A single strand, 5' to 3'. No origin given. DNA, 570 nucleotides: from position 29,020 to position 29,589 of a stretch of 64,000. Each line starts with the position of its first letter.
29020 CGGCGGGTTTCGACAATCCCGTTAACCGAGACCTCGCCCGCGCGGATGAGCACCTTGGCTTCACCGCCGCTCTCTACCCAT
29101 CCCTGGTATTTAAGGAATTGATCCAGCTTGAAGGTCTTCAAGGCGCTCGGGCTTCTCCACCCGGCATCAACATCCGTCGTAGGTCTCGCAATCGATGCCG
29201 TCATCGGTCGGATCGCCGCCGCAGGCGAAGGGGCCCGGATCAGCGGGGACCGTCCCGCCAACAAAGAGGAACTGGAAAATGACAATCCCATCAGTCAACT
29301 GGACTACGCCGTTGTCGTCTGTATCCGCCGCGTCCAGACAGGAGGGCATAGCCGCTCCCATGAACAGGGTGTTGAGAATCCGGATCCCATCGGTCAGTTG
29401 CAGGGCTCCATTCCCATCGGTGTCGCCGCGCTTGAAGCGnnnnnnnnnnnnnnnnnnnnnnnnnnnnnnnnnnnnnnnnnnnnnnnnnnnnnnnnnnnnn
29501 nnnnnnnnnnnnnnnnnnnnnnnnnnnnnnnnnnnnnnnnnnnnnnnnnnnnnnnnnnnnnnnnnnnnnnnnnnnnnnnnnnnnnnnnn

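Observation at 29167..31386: Second dockerin-bearing secreted protein, interrupted by a single in-frame TAG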

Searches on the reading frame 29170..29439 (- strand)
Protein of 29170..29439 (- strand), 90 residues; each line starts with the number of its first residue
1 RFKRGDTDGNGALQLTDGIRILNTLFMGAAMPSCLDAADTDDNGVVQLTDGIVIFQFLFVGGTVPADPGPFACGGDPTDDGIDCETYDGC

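Call 43: search_solved_structures(query=A3, max_evalue=1, show_alignments=2)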
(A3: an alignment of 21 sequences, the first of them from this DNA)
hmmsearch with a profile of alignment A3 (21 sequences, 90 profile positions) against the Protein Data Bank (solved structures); distinct sequences matched with E-value up to 1: 22.
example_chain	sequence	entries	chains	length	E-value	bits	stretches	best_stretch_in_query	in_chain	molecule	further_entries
8x39_A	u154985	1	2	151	1.5e-06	31.5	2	3-58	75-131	Serine protease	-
8x3a_A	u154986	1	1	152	1.5e-06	31.5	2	3-58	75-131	Serine protease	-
3ul4_B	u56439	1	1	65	0.00014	25.2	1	4-58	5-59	Cellulosome enzyme, dockerin type I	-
4uyp_B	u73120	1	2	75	0.00016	25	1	1-58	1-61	Cellulosomal scaffoldin adaptor protein B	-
4uyq_B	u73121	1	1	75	0.00017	24.9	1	1-58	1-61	Cellulosomal scaffoldin adaptor protein B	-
1daq_A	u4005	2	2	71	0.001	22.4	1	5-51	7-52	ENDOGLUCANASE SS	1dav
2mte_A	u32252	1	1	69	0.001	22.4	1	5-50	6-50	Cellulose 1,4-beta-cellobiosidase (reducing end) CelS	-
2y3n_B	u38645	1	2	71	0.0019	21.5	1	4-58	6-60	CELLULOSOMAL FAMILY-48 PROCESSIVE GLYCOSIDE HYDROLASE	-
8ydl_A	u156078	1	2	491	0.093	16.1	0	14-60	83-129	Fusion glycoprotein F2, F1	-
1ohz_B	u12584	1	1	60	0.14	15.6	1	5-58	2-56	ENDO-1,4-BETA-XYLANASE Y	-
4fl4_A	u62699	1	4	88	0.2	15.1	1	4-58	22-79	Glycoside hydrolase family 9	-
5nrk_B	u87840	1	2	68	0.26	14.7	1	5-51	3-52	DocCel5: Type I dockerin repeat domain from A. cellulolyticus family 5 endoglucanase WP_01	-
5nrm_B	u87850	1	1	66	0.27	14.7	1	5-58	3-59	DocCel5: Type I dockerin repeat domain from A. cellulolyticus family 5 endoglucanase WP_01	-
2ccl_B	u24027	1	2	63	0.33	14.4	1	5-58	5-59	ENDO-1,4-BETA-XYLANASE Y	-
5m2o_B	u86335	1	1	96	0.33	14.4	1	5-60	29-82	Group I Dockerin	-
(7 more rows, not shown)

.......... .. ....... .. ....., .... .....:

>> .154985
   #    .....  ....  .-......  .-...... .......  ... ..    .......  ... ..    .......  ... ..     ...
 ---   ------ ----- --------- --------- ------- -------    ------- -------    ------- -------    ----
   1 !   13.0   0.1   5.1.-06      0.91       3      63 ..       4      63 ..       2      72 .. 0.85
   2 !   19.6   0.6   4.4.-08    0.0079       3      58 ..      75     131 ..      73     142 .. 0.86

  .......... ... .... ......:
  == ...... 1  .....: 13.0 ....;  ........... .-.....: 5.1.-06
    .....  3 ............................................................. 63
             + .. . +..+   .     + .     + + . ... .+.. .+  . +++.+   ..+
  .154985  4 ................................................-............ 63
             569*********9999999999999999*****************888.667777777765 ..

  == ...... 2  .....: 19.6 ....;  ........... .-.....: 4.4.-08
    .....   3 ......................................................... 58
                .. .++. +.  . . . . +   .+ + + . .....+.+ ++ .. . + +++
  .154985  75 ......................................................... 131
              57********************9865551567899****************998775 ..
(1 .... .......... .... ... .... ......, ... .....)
